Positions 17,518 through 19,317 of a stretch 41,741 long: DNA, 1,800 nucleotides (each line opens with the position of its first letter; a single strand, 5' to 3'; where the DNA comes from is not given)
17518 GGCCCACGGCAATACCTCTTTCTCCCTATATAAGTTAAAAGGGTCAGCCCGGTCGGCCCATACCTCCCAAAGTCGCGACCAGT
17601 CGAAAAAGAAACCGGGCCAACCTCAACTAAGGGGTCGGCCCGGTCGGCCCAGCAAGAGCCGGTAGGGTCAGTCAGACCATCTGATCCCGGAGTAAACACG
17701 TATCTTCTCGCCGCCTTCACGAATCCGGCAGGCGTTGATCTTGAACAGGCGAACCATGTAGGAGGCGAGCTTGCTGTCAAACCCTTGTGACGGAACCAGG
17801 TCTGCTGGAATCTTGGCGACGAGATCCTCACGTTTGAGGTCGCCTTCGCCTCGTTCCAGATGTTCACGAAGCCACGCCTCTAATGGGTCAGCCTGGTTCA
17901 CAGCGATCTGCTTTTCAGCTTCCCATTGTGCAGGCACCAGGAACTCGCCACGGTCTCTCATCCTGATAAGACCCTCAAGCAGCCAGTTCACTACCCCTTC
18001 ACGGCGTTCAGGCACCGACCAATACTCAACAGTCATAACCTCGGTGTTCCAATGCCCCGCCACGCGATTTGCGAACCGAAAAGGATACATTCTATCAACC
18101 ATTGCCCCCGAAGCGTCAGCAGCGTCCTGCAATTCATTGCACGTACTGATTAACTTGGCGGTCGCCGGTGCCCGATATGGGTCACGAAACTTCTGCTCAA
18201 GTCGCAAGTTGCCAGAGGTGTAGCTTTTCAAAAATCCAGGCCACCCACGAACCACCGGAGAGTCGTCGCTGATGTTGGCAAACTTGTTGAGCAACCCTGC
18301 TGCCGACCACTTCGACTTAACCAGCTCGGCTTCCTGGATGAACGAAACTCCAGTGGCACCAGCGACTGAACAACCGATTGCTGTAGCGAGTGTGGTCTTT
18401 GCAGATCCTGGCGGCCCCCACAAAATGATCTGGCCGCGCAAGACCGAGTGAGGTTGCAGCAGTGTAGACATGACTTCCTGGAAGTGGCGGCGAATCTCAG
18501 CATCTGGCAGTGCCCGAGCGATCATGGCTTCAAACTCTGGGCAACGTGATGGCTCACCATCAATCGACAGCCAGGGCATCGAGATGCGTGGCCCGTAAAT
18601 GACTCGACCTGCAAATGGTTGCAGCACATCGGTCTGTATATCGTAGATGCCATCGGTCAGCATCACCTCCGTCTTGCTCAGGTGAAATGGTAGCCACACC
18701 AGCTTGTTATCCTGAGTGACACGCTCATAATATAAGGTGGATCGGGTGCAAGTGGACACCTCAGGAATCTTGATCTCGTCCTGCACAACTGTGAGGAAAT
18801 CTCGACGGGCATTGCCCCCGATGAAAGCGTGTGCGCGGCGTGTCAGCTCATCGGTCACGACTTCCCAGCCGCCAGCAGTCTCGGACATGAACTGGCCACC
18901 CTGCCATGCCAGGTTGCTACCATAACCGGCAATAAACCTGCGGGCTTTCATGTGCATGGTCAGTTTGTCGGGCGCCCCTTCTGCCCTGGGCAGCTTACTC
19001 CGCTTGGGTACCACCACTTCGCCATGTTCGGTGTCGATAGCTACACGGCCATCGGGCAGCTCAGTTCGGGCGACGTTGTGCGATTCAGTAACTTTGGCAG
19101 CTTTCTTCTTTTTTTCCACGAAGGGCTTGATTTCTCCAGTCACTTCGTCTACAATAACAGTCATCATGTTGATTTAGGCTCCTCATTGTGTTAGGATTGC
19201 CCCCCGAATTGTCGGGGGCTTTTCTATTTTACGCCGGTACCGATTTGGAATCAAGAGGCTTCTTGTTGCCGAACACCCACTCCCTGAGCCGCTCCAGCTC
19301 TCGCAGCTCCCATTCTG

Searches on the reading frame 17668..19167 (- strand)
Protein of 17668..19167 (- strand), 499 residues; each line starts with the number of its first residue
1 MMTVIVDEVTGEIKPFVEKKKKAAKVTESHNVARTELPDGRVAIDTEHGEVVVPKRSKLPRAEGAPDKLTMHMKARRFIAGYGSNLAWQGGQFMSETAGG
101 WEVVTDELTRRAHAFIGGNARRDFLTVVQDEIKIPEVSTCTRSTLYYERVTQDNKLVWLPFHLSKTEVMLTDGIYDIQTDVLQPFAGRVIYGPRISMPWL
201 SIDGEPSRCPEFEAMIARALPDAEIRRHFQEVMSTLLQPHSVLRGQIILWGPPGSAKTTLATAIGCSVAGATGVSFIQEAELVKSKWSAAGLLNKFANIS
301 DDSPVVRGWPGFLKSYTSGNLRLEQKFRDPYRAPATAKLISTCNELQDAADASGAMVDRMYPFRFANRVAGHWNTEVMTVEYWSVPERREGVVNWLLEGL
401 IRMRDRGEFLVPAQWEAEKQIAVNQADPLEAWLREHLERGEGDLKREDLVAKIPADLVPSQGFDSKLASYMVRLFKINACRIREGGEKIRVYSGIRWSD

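Call 8: search_protein_families(library=pfam, proteins=[window:17668-19167:-], max_evalue=0.01)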
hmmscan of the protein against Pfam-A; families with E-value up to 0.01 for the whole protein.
window:17668-19167:- (499 aa): 3 families
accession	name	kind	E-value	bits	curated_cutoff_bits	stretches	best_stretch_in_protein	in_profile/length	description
PF19263.5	DUF5906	-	9.7e-11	42.8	27.6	1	249-349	1-107/114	Family of unknown function (DUF5906)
PF13481.12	AAA_25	-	6.1e-05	23.2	27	1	234-278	23-65/195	AAA domain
PF01695.23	IstB_IS21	-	0.0051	16.8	24.1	1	246-285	94-134/238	IstB-like ATP binding protein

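Call 9: search_protein_families(library=phrogs, proteins=[window:17668-19167:-], max_evalue=0.001)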
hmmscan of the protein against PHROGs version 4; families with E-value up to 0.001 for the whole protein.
window:17668-19167:- (499 aa): 6 families
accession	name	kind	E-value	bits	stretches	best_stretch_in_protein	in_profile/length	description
phrog_1156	-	DNA, RNA and nucleotide metabolism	9.5e-22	78.3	1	200-499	517-827/855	DNA primase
phrog_864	-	DNA, RNA and nucleotide metabolism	2.2e-14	53.9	1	170-435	293-555/1064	DNA primase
phrog_1829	-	DNA, RNA and nucleotide metabolism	3.8e-13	49.5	1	161-443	424-700/772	DNA primase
phrog_6088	-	DNA, RNA and nucleotide metabolism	2e-09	37.5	1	151-442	416-706/772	DNA primase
phrog_7601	-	unknown function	1.7e-08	35.2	1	231-441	7-216/289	-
phrog_16213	-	DNA, RNA and nucleotide metabolism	1.7e-08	34.2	1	223-373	372-526/732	DNA primase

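Call 11: search_dna_similar(query=window:17668-19167:-, collection=phages, mode=protein, max_rows=25)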
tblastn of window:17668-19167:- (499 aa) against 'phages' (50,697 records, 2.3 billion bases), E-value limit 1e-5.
Records with a match: 36; places in all: 36; records where one place covers at least 80% of the query: 1.
Best place of each record, by identity: <60% 36.
By first word of the organism name: Vibrio 9; Salmonella 8; Escherichia 4; Streptomyces 4; Paenibacillus 3; Achromobacter 2; Streptococcus 2; Sashavirus 2; Staphylococcus 1; Halorubrum 1.
By host as written in the record: - 11; Salmonella enterica subsp. enterica serovar Kentucky 4; Paenibacillus larvae 3; Streptomyces griseus subsp. griseus ATCC 10137 3; Salmonella enterica serovar Typhiurium strain LT2 2; Salmonella enterica 2; Vibrio crassostreae 2; Staphylococcus epidermidis HD21-2 1; and 8 more.
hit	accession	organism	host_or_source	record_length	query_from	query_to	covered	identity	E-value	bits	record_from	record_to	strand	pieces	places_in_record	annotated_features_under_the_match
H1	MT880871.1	Staphylococcus phage PI-Sepi-HH2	Staphylococcus epidermidis HD21-2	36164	90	492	81%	22.1%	2e-12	76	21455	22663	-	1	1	hypothetical protein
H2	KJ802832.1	Salmonella phage 9NA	Salmonella enterica serovar Typhiurium ...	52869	136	452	64%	25.1%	5e-8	62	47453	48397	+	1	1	putative P4 family primase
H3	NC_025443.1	Salmonella phage 9NA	Salmonella enterica serovar Typhiurium ...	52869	136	452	64%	25.1%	5e-8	62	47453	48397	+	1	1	DNA primase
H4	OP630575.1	Halorubrum tailed virus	Halorubrum lacusprofundi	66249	204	496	59%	26.0%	2e-14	82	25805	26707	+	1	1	DNA Primase, Replication protein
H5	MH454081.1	Paenibacillus phage LincolnB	Paenibacillus larvae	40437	134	435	61%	21.6%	2e-7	60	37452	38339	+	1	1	DNA primase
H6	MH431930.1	Paenibacillus phage Wanderer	Paenibacillus larvae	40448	134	435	61%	21.6%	2e-7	60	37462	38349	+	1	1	DNA primase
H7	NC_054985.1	Paenibacillus phage Wanderer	Paenibacillus larvae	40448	134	435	61%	21.6%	2e-7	60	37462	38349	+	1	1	DNA primase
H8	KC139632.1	Salmonella phage FSL SP-062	Salmonella enterica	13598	207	449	49%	26.3%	3e-7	59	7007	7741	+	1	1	primase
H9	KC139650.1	Salmonella phage SP069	Salmonella enterica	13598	207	449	49%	26.3%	3e-7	59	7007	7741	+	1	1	primase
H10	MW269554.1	Achromobacter phage vB_AchrS_AchV4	-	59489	200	447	50%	25.6%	6e-11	71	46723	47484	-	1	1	DNA primase/polymerase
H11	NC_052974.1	Achromobacter phage vB_AchrS_AchV4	-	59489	200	447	50%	25.6%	6e-11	71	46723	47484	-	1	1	DNA primase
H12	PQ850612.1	Escherichia phage KarinMuster_Bas82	Escherichia coli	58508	207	452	49%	25.0%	2e-7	60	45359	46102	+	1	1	DNA primase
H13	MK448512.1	Streptococcus satellite phage Javan475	Streptococcus pyogenes ERR473474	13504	170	436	54%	22.8%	4e-7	59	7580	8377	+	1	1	DNA primase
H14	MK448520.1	Streptococcus satellite phage Javan504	Streptococcus pyogenes MGAS10750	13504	170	436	54%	22.8%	4e-7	59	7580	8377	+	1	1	DNA primase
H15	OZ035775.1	Sashavirus BDX09P1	-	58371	207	452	49%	24.4%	2e-7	60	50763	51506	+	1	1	record has no annotation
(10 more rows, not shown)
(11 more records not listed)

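Call 14: find_related_loci(query=window:17668-19167:-, collection=viral_contigs, flank=6000)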
Query window:17668-19167:- (499 aa) in viral_contigs; peptide patterns used: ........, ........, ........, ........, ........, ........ (x = any residue, [..] = any of these).
No stretch of DNA in the collection matches any of the patterns.

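Call 17: find_encoding_contigs(protein=window:17668-19167:-, flank=6000, max_places=10)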
Protein window:17668-19167:- (499 aa): no gene with exactly this product is on record in the collection.

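Call 18: find_homologous_proteins(query=window:17668-19167:-, max_evalue=1e-10)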
Query window:17668-19167:- (499 aa): 41 proteins with E <= 1e-10 among 8000 candidates.
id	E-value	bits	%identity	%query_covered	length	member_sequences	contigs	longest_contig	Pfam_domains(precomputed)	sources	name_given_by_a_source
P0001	0.0e+0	1146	100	100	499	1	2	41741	PF19263.6,PF13481.13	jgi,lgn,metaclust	metaclust:\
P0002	6.0e-278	940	83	100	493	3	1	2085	PF19263.6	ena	-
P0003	7.9e-205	699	68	90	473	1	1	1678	PF19263.6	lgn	-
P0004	6.0e-202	690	64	99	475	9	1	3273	PF19263.6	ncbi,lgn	-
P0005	1.2e-201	688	62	100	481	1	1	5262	PF19263.6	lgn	-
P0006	3.9e-200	684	62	99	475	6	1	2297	PF19263.6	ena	-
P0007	1.2e-199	682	62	100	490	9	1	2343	PF19263.6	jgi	-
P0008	8.7e-199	679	61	99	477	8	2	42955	PF19263.6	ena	-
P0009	1.4e-198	678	62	99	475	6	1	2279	PF19263.6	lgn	-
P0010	2.2e-198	678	62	99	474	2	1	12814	PF19263.6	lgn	-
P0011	2.0e-196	671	61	99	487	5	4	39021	PF19263.6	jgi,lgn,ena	-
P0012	6.7e-161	554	69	69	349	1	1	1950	PF19263.6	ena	-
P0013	7.9e-119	415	47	85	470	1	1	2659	PF19263.6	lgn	-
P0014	5.2e-114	399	45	85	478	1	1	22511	PF19263.6,PF13481.13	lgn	-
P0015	2.4e-112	394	44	85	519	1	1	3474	PF19263.6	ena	-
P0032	1.9e-83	299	36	88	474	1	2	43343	PF19263.6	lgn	-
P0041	1.1e-15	75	28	58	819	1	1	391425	PF02257.22,PF19263.6,PF08706.17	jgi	jgi:P4 family phage/plasmid primase-like protien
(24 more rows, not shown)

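Call 19: find_encoding_contigs(protein=P0008, flank=10000, max_places=4)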
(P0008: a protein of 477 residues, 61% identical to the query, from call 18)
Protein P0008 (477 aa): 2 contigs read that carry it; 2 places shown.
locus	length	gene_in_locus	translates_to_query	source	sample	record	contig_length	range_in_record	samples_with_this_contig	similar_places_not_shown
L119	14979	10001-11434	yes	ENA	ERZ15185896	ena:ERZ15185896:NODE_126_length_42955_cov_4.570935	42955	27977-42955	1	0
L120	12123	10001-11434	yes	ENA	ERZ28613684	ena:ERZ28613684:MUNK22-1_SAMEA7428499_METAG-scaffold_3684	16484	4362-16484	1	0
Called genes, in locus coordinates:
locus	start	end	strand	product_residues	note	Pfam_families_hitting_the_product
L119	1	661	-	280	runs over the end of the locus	PF12705:PDDEXK_1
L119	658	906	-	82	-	-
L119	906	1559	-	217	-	-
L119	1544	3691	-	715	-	PF00476:DNA_pol_A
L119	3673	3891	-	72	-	-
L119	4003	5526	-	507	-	-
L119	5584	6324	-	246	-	-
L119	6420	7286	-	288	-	-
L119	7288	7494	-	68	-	-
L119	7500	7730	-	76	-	-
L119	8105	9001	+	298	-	-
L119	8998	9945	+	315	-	PF01555:N6_N4_Mtase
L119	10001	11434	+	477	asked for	PF19263:DUF5906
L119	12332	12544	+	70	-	-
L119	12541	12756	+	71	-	-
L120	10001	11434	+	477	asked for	PF19263:DUF5906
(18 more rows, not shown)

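Call 20: find_encoding_contigs(protein=P0011, flank=10000, max_places=4)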
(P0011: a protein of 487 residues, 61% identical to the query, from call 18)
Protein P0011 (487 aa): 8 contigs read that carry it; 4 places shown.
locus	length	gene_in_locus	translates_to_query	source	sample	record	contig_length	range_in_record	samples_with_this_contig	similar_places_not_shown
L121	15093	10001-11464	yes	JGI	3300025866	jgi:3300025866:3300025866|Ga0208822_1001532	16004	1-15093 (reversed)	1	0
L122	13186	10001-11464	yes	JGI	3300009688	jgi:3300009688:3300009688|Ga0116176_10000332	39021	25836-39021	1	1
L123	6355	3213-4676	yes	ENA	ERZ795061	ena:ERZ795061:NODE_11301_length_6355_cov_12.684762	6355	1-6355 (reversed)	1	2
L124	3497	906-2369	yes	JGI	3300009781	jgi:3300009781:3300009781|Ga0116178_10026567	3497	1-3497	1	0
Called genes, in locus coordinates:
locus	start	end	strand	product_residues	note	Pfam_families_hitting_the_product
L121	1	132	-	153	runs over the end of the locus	-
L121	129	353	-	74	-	-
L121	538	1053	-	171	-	-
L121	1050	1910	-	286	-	PF12705:PDDEXK_1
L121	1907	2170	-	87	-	-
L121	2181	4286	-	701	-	PF00476:DNA_pol_A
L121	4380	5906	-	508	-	PF00176:SNF2-rel_dom (faint)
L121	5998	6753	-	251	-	-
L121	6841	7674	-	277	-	-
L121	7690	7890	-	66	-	-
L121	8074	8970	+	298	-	-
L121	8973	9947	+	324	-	PF01555:N6_N4_Mtase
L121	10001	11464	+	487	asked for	PF19263:DUF5906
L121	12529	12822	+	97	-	-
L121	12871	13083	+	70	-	-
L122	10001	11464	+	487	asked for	PF19263:DUF5906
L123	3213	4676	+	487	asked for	PF19263:DUF5906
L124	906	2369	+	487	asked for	PF19263:DUF5906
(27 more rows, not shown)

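Call 21: find_encoding_contigs(protein=P0001, flank=10000, max_places=4)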
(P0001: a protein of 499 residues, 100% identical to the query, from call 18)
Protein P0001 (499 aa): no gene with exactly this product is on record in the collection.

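Call 26: find_encoding_contigs(protein=P0010, flank=5000, max_places=2)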
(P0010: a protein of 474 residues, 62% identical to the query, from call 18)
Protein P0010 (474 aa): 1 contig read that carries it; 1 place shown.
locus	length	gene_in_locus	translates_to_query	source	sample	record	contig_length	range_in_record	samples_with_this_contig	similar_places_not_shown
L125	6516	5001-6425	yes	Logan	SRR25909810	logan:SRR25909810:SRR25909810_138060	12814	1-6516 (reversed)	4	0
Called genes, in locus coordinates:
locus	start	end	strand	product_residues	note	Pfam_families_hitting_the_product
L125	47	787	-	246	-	-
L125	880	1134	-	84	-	-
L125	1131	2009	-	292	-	-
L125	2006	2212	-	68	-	-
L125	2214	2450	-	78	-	-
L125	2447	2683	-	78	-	-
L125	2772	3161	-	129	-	-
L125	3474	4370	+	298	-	-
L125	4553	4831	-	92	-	-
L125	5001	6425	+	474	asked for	PF19263:DUF5906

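Call 27: find_encoding_contigs(protein=P0014, flank=5000, max_places=2)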
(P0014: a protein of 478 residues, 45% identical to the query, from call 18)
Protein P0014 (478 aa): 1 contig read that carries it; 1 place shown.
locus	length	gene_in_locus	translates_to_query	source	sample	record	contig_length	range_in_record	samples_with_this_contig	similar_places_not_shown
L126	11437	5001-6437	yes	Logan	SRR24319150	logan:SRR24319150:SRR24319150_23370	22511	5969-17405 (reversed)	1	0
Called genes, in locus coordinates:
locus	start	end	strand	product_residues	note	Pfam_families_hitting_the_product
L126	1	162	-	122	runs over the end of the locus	-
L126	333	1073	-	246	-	-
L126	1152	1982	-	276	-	-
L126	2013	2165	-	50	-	PF01402:RHH_1 (weak)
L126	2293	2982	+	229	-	-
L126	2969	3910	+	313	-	-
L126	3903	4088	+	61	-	-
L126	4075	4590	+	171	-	-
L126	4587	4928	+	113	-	-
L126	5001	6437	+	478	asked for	PF13481:AAA_25 (faint), PF19263:DUF5906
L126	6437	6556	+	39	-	-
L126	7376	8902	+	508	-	-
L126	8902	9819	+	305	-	-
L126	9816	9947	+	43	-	-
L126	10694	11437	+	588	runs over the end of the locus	PF03237:Terminase_6N (faint)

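Call 28: find_encoding_contigs(protein=P0032, flank=5000, max_places=2)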
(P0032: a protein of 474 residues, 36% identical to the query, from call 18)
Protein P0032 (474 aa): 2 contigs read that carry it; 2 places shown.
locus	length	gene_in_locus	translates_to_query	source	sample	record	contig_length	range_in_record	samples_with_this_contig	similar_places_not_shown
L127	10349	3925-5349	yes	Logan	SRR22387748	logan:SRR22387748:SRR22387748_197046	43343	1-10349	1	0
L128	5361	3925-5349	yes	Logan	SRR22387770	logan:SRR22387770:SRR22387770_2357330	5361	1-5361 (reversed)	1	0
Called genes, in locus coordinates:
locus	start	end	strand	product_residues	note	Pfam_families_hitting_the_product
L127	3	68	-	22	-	?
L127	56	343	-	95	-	PF22253:DUF6948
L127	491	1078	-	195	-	-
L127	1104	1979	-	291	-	-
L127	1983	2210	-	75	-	-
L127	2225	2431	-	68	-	-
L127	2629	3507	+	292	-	-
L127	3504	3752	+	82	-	-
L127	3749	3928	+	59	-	-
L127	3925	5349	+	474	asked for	PF19263:DUF5906 (weak)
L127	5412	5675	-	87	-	-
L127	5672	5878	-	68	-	-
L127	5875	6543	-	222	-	-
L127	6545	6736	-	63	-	-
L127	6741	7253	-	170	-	-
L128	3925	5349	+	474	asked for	PF19263:DUF5906 (weak)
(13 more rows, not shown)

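Call 32: find_related_loci(query=A1, collection=metagenome_contigs, flank=4000)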
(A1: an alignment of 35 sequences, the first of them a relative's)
Query A1 (499 aa) in metagenome_contigs; peptide patterns used: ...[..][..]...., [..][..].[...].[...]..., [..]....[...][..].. (x = any residue, [..] = any of these).
177 stretches matched a pattern; 39 encode a relative of the query (tblastn E <= 1e-3); 39 distinct loci.
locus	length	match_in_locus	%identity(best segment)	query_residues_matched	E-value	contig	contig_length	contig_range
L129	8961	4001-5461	62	2-499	0e+0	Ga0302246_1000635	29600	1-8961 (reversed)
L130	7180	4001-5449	61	2-497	0e+0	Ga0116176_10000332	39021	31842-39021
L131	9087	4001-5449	61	2-497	0e+0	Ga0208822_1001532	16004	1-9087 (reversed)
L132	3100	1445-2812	39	43-495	4e-95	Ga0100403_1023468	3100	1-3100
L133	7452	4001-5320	38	55-496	4e-89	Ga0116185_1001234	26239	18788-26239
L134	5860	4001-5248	39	82-495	2e-87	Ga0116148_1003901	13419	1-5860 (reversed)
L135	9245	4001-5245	39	82-499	2e-87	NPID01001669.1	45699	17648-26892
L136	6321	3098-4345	39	82-495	2e-87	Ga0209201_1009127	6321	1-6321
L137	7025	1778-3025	38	82-495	9e-87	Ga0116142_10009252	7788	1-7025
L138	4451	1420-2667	38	82-495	6e-87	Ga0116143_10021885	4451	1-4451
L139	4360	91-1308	36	75-481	9e-85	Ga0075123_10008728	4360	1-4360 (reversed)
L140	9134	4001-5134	40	67-441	5e-82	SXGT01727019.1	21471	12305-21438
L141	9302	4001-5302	37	51-483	3e-81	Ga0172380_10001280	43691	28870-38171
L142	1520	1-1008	44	166-495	2e-85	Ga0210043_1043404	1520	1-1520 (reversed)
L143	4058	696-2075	35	41-498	4e-79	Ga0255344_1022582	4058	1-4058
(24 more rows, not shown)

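Call 33: find_related_loci(query=A1, collection=genome_contigs, flank=6000)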
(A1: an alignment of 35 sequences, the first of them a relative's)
Query A1 (499 aa) in genome_contigs; peptide patterns used: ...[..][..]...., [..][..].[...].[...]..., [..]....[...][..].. (x = any residue, [..] = any of these).
107 stretches matched a pattern, but none encodes a relative of the query by tblastn (E <= 1e-3).

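Call 34: find_related_loci(query=A1, collection=viral_contigs, flank=4000)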
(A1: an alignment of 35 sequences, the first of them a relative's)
Query A1 (499 aa) in viral_contigs; peptide patterns used: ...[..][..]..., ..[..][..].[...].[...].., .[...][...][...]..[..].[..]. (x = any residue, [..] = any of these).
78 stretches matched a pattern; 7 encode a relative of the query (tblastn E <= 1e-3); 7 distinct loci.
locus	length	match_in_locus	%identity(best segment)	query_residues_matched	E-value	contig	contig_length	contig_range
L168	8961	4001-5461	62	2-499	0e+0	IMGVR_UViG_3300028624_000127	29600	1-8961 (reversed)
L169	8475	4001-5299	39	70-495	2e-96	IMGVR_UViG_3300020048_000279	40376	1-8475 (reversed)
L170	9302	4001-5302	37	51-483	8e-82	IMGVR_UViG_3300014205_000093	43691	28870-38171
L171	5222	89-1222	39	67-441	9e-82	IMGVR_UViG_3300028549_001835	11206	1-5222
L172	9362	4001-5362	33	37-496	7e-75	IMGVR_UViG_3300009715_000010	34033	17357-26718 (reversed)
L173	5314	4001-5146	35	75-460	5e-74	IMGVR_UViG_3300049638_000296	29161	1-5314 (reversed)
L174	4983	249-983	25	201-438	1e-13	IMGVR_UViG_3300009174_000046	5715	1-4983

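Call 43: search_solved_structures(query=A1, max_evalue=1, show_alignments=2)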
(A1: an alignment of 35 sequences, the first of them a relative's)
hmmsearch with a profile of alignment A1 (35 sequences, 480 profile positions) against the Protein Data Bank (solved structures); distinct sequences matched with E-value up to 1: 84 (the best 60 are shown).
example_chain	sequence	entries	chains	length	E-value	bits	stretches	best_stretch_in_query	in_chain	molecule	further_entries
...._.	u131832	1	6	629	0.0002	23.4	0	224-242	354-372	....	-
7wub_D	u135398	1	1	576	0.0058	18.6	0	224-243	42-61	Transitional endoplasmic reticulum ATPase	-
7wub_C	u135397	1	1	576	0.0058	18.6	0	224-243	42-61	Transitional endoplasmic reticulum ATPase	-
6mck_A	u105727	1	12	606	0.0066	18.4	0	224-243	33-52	Transitional endoplasmic reticulum ATPase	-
8rs9_A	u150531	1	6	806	0.011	17.7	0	224-243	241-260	Transitional endoplasmic reticulum ATPase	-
7rlj_A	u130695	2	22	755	0.011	17.7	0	224-243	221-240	Transitional endoplasmic reticulum ATPase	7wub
9m4n_A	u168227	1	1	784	0.011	17.6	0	224-243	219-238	Cell division control protein 48 homolog A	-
8yka_A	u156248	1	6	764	0.011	17.6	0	224-243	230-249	Transitional endoplasmic reticulum ATPase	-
8pqx_A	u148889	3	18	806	0.011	17.6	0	224-243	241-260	Transitional endoplasmic reticulum ATPase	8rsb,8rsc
5c18_A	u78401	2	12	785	0.012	17.6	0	224-243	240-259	Transitional endoplasmic reticulum ATPase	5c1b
7y4w_A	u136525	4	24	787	0.012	17.5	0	224-243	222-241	Transitional endoplasmic reticulum ATPase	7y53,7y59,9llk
9m3v_A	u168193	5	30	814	0.012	17.5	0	224-243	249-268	Cell division control protein 48 homolog A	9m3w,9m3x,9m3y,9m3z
8r0e_A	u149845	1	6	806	0.012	17.5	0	224-243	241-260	Transitional endoplasmic reticulum ATPase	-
7lmy_A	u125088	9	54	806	0.013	17.5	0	224-243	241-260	Transitional endoplasmic reticulum ATPase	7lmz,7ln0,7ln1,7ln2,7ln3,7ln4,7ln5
7rlh_A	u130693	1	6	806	0.013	17.5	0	224-243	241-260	Transitional endoplasmic reticulum ATPase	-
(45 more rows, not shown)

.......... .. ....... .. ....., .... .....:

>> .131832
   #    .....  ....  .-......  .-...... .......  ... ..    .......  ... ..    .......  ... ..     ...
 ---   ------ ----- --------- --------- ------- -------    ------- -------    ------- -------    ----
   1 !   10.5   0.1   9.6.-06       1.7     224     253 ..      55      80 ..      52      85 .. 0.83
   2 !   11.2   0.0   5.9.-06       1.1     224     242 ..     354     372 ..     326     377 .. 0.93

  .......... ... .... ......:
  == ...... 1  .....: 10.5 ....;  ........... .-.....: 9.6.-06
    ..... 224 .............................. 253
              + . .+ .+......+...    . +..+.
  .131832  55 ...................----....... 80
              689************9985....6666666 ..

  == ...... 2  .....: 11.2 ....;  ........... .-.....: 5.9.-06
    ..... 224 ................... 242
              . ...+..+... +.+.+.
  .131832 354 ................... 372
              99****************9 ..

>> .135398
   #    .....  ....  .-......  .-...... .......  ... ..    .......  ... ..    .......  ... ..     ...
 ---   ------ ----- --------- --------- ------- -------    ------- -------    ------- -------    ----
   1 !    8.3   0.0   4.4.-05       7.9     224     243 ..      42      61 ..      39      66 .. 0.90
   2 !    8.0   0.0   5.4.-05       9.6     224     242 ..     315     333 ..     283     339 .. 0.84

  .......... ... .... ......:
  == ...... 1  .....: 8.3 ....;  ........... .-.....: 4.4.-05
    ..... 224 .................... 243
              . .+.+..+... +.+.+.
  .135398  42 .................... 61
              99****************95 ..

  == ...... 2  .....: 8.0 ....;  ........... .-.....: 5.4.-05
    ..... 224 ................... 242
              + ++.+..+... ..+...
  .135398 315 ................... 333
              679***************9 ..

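Call 49: predict_structure(alignment_id=A1)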
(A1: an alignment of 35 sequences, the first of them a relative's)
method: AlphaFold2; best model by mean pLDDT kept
length: 499 residues; sequences in the alignment: 35
mean_pLDDT: 86.2   pTM: 0.80
mean pLDDT of the five models: 86.2, 84.9, 84.8, 84.5, 82.1
residues with pLDDT >= 90: 332; 70-90: 98; 50-70: 25; < 50: 44
segments of 3 or more residues with pLDDT < 50: 1-3, 19-36, 42-64
pLDDT, mean of each block of 10 residues (from residue 1): 58 56 37 49 43 44 59 94 95 92 96 95 94 90 92 93 96 93 94 87 79 96 98 97 94 93 97 95 89 95 86 89 85 93 89 87 91 84 95 96 95 96 92 95 93 89 89 93 90 94
secondary structure, 60 per line:
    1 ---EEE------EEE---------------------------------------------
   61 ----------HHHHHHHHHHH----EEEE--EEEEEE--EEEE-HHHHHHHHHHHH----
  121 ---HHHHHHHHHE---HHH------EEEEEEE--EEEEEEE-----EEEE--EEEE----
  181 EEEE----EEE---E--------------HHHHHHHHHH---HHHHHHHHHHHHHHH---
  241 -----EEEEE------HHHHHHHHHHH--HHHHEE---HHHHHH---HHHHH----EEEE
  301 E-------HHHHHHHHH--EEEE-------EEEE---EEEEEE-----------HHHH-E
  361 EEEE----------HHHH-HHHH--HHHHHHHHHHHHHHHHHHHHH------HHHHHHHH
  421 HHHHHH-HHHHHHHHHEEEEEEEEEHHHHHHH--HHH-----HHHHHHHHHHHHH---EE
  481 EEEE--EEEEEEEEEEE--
elements in order: E4-6 E13-15 H71-81 E86-89 E92-97 E100-103 H105-116 H124-132 E146-152 E155-161 E167-170 E173-176 E181-184 E189-191 H210-219 H223-237 E246-250 H257-267 H270-273 H279-284 H288-292 E297-301 H309-317 E320-323 E331-334 E338-343 H355-358 E360-364 H375-378 H380-383 H386-406 H413-426 H428-436 E437-445 H446-452 H463-475 E479-484 E487-497
